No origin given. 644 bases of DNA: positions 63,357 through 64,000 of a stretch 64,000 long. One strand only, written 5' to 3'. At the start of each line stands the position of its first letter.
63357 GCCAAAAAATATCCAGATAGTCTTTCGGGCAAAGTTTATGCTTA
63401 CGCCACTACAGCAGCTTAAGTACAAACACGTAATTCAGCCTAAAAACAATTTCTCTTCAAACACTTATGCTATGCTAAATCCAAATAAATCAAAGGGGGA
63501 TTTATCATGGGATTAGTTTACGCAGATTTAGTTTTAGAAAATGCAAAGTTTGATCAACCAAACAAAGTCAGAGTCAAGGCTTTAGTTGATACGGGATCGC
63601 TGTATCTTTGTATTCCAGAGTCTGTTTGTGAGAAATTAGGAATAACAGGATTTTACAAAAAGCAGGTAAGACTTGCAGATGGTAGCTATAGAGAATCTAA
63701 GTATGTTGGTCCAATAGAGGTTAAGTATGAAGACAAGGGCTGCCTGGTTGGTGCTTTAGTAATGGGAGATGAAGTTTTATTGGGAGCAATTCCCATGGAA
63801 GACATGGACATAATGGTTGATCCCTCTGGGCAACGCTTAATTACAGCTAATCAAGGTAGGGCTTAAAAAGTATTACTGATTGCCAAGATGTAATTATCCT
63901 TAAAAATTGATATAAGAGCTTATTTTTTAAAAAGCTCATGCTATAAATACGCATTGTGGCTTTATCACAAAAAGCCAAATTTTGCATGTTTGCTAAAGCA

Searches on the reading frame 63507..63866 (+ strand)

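Call 26: search_protein_families(library=pfam, proteins=[window:63507-63866:+], max_evalue=0.00001)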
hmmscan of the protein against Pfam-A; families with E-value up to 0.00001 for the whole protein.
window:63507-63866:+ (119 aa): 2 families
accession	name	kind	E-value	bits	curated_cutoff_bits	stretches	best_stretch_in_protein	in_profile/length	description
PF13650.11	Asp_protease_2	-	2.1e-06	28.8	24.3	1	19-66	6-56/90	Aspartyl protease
PF13975.11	gag-asp_proteas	-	8.9e-06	26.6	28.2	0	19-93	6-86/92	gag-polyprotein putative aspartyl protease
